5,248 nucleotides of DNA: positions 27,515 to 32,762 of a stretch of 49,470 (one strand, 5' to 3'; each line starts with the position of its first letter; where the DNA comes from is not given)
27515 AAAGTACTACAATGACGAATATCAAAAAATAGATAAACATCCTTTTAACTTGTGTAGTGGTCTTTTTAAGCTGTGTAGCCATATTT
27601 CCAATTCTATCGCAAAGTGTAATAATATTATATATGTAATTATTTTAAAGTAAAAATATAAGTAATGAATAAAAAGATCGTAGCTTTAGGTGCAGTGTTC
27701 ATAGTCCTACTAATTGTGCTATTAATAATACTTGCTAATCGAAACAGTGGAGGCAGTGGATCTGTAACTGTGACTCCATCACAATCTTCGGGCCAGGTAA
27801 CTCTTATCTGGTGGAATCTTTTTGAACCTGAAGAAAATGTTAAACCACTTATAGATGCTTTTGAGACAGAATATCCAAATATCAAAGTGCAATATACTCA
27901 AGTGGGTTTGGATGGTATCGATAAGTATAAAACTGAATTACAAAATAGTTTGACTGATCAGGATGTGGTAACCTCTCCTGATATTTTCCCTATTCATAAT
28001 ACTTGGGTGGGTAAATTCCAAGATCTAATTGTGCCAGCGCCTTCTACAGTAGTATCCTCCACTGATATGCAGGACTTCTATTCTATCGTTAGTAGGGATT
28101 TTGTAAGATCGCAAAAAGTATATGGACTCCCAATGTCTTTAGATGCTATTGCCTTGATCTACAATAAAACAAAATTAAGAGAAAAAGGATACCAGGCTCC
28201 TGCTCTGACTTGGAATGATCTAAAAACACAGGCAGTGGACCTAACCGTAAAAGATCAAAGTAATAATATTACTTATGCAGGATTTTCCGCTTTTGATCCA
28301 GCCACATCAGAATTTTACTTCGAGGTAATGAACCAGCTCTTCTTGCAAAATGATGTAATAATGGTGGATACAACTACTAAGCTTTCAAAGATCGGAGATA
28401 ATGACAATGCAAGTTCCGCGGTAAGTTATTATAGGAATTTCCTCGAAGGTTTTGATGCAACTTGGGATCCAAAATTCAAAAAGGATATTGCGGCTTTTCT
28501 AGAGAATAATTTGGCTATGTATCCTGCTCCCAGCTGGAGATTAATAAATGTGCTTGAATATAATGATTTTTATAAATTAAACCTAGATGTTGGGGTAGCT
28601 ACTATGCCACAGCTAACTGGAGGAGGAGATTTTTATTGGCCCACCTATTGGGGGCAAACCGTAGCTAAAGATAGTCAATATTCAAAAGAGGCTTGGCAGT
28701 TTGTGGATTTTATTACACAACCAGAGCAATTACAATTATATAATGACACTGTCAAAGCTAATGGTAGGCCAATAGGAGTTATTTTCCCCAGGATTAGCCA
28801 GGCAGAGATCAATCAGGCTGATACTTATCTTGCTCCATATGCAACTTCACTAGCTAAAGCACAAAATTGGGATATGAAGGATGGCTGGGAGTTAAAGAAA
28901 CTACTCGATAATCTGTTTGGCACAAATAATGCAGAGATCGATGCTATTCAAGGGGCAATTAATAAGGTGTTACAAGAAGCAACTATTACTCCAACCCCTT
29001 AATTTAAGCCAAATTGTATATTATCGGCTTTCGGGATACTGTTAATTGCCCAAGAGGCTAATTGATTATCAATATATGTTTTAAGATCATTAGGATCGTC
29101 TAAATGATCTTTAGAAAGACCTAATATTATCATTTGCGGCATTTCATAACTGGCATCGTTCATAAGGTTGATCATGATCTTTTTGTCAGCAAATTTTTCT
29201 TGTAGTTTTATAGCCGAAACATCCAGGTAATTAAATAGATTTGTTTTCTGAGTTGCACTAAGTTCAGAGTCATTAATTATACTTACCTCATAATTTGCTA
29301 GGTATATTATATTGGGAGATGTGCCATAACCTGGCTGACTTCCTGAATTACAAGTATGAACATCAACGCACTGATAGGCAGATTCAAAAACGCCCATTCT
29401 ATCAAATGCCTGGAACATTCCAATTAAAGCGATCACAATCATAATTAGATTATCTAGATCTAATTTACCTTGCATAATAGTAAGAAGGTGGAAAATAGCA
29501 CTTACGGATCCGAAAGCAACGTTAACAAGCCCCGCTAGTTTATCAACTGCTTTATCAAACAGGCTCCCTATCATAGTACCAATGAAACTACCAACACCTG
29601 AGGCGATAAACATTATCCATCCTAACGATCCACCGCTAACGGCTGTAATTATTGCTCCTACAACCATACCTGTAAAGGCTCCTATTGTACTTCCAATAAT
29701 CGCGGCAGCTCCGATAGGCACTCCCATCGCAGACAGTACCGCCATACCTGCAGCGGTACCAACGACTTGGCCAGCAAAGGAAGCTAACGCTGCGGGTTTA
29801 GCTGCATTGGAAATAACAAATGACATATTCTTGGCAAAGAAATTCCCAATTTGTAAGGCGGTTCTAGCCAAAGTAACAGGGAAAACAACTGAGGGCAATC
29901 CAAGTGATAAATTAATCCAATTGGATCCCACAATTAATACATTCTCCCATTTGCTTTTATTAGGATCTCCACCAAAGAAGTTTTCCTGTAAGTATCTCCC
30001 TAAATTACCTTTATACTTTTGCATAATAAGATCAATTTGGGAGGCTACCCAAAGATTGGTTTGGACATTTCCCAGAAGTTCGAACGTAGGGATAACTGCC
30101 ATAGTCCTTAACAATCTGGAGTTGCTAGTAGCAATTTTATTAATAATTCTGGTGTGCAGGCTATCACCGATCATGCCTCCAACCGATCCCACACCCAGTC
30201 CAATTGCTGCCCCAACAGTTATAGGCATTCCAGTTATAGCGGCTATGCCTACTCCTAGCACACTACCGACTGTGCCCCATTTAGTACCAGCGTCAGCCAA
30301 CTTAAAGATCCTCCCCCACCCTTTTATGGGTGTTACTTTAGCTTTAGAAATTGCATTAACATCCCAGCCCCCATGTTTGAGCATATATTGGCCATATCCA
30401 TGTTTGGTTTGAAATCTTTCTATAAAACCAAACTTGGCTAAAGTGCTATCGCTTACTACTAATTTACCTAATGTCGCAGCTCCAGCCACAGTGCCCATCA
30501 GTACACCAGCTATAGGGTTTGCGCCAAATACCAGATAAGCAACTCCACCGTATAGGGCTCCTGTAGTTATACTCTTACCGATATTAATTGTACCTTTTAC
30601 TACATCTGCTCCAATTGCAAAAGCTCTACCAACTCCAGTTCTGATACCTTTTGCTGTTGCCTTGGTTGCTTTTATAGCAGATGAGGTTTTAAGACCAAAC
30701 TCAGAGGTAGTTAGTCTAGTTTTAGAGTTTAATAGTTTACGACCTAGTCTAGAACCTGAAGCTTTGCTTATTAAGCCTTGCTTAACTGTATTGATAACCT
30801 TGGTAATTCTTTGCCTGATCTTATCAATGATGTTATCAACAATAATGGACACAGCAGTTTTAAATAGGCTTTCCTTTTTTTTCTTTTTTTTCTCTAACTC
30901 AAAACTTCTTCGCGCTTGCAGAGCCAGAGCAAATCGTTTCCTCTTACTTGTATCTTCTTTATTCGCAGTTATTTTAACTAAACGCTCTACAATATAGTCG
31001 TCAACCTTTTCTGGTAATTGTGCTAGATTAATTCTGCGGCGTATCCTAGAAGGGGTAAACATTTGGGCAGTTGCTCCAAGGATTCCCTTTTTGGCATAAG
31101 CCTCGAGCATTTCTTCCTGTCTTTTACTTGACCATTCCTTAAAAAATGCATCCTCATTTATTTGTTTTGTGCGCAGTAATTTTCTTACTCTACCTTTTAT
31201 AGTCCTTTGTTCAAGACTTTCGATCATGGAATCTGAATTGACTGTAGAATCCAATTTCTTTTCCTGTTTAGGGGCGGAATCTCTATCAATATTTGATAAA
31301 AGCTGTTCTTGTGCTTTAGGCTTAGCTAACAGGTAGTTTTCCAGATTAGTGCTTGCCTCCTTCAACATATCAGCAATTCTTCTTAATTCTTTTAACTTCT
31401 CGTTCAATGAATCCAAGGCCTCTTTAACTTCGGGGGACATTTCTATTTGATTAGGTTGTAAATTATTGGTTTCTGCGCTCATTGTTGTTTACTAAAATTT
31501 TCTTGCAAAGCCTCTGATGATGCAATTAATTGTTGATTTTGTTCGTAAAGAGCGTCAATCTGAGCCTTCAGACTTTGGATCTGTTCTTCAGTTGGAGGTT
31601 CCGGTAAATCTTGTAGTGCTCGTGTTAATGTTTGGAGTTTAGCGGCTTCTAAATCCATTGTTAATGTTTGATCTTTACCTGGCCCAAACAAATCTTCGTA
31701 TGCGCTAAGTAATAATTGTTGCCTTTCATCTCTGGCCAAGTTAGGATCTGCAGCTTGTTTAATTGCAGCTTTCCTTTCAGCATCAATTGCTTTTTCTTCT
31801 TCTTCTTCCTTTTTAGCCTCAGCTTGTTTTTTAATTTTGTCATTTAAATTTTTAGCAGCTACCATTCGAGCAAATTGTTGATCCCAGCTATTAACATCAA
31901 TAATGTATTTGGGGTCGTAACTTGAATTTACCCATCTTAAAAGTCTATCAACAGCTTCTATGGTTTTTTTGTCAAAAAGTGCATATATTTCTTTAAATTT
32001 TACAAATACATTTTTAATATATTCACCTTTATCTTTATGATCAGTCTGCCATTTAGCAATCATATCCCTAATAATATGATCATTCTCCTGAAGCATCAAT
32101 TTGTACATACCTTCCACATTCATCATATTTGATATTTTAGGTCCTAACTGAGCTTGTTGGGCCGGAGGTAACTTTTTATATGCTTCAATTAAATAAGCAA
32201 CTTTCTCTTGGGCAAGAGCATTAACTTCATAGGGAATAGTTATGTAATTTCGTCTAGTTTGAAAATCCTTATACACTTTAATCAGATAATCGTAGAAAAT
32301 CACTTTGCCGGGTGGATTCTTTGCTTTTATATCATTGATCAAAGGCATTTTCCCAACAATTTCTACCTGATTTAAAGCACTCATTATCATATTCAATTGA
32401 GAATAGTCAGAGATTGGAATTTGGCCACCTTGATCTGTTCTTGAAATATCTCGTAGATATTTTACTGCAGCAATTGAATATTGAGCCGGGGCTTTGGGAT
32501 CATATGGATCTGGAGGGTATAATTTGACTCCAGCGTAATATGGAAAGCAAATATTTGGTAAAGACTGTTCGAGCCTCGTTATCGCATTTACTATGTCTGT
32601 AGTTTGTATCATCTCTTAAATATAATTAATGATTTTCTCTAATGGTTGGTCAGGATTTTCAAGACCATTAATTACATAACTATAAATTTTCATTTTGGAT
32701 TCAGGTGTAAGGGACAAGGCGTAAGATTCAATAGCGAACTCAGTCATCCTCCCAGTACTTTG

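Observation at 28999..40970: Six-gene, 12-kb orphan operon encoding a putative membrane-embedded complex with no recognisable family or NTPase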

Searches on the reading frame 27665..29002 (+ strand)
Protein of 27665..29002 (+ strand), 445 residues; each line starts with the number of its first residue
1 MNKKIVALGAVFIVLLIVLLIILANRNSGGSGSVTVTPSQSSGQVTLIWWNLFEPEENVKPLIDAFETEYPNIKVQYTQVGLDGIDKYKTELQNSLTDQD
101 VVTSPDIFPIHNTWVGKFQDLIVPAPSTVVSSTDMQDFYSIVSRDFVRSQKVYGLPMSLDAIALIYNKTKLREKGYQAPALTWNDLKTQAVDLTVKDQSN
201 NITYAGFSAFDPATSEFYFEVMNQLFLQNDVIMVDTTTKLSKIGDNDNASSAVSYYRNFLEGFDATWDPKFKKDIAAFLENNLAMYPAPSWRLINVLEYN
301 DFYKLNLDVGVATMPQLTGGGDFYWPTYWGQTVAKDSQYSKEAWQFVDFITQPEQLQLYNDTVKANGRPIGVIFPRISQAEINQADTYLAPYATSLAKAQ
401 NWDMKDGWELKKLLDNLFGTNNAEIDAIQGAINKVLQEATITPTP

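Call 7: search_protein_families(library=pfam, proteins=[window:27665-29002:+], max_evalue=0.001)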
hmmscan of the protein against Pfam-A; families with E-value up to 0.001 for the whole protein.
window:27665-29002:+ (445 aa): 1 family
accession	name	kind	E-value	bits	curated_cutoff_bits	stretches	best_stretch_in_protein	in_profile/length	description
PF01547.30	SBP_bac_1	-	3.5e-23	83.5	26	1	59-355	10-305/307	Bacterial extracellular solute-binding protein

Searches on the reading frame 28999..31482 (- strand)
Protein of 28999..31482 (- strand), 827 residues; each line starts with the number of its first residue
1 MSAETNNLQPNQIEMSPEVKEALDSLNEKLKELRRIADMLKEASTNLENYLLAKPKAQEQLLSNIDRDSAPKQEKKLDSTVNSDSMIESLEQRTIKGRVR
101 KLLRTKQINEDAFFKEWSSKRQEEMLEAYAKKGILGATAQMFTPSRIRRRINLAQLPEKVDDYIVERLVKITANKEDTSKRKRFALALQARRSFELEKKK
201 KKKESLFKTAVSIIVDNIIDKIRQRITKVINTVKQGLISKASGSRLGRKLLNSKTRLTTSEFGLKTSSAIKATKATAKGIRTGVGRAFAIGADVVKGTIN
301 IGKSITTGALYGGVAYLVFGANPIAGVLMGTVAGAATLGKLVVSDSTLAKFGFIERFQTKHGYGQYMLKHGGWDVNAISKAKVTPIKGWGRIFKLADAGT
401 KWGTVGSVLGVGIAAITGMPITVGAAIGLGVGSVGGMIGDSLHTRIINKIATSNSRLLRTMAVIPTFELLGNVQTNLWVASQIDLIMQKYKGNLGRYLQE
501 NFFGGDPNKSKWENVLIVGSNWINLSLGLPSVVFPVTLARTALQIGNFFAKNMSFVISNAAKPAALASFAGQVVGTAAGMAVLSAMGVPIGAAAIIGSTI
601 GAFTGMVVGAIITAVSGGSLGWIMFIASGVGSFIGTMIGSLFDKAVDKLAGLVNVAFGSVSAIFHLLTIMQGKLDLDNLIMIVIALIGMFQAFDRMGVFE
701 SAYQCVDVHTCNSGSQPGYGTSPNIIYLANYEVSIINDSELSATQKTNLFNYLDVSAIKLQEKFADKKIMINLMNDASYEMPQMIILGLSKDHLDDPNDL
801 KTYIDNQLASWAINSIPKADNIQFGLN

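Call 5: search_protein_families(library=pfam, proteins=[window:28999-31482:-], max_evalue=1)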
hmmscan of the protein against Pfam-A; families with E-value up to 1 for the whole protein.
window:28999-31482:- (827 aa): 3 families
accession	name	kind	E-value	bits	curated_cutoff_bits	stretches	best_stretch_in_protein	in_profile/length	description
PF12787.12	EcsC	-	0.022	14.9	30.4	1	199-294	17-117/240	EcsC protein family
PF19697.4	Atg11_middle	-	0.087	13.5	26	0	711-728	9-26/79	Atg11 middle domain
PF13488.11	Gly-zipper_Omp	-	0.42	11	25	2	404-444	4-44/46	Glycine zipper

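Call 6: search_protein_families(library=ncbifam, proteins=[window:28999-31482:-], max_evalue=1)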
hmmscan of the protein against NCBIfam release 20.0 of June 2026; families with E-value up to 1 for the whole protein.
window:28999-31482:- (827 aa): 0 families

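Call 10: search_protein_families(library=phrogs, proteins=[window:28999-31482:-], max_evalue=0.1)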
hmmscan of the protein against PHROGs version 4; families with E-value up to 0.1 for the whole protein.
window:28999-31482:- (827 aa): 1 family
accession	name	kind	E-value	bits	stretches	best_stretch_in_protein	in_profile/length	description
phrog_15064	-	unknown function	0.015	15.9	1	26-134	26-126/193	-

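Call 96: search_protein_families(library=padloc, proteins=[window:28999-31482:-], max_evalue=0.01)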
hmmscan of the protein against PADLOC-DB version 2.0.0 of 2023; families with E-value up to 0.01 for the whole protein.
window:28999-31482:- (827 aa): 0 families

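Call 109: search_solved_structures(query=A8, max_evalue=1)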
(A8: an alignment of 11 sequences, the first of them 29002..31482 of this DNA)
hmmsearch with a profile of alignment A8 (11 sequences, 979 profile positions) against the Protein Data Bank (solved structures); distinct sequences matched with E-value up to 1: 5.
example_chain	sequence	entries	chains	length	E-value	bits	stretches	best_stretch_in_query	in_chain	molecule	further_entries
5mlz_A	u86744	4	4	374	0.044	15.3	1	518-599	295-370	Dolichol monophosphate mannose synthase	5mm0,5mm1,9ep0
6x65_N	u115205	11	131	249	0.2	13.1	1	450-516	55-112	Outer membrane protein, OmpA family protein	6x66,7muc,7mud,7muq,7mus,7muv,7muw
2hcb_A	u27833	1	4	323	0.51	11.8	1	271-368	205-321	Chromosomal replication initiator protein dnaA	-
1l8q_A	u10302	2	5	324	0.51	11.8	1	271-368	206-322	Chromosomal replication initiator protein dnaA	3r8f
8whn_A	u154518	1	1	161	0.63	11.5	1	129-211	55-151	Ribophorin 1 superfamily protein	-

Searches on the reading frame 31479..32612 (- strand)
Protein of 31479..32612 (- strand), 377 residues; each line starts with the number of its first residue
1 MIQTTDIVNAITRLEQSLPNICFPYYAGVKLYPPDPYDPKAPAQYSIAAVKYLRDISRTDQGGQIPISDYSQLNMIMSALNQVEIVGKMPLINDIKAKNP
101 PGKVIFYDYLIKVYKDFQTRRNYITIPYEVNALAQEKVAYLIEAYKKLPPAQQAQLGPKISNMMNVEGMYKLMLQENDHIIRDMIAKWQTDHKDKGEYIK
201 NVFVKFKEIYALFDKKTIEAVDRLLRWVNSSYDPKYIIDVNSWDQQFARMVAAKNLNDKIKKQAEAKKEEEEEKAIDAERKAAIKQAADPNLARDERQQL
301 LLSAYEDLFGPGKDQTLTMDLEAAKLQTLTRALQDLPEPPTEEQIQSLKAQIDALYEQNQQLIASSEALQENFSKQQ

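Call 5: search_protein_families(library=pfam, proteins=[window:31479-32612:-], max_evalue=1)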
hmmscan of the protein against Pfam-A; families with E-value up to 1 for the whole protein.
window:31479-32612:- (377 aa): 2 families
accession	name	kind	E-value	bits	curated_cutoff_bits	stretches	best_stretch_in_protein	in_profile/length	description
PF20415.3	DUF6699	-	0.26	11.9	24.1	0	79-123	32-73/131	Family of unknown function (DUF6699)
PF04676.19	CwfJ_C_2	-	0.66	11.3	28.8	0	236-274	37-82/96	Protein similar to CwfJ C-terminus 2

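Call 6: search_protein_families(library=ncbifam, proteins=[window:31479-32612:-], max_evalue=1)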
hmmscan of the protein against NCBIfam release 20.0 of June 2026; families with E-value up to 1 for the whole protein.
window:31479-32612:- (377 aa): 0 families

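Call 10: search_protein_families(library=phrogs, proteins=[window:31479-32612:-], max_evalue=0.1)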
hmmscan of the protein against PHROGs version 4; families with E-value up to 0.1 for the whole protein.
window:31479-32612:- (377 aa): 0 families

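Call 96: search_protein_families(library=padloc, proteins=[window:31479-32612:-], max_evalue=0.01)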
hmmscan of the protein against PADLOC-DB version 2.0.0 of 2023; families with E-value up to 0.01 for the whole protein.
window:31479-32612:- (377 aa): 1 family
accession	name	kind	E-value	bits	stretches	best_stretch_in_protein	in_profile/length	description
PDLC00557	JetD2|JetD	-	0.005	14.3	1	214-340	44-174/423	DUF2220; DUF3322; DUF2399 domain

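Call 110: search_solved_structures(query=A9, max_evalue=1)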
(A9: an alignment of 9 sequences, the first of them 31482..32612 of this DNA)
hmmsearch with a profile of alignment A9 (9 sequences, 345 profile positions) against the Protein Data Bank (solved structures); distinct sequences matched with E-value up to 1: 0.
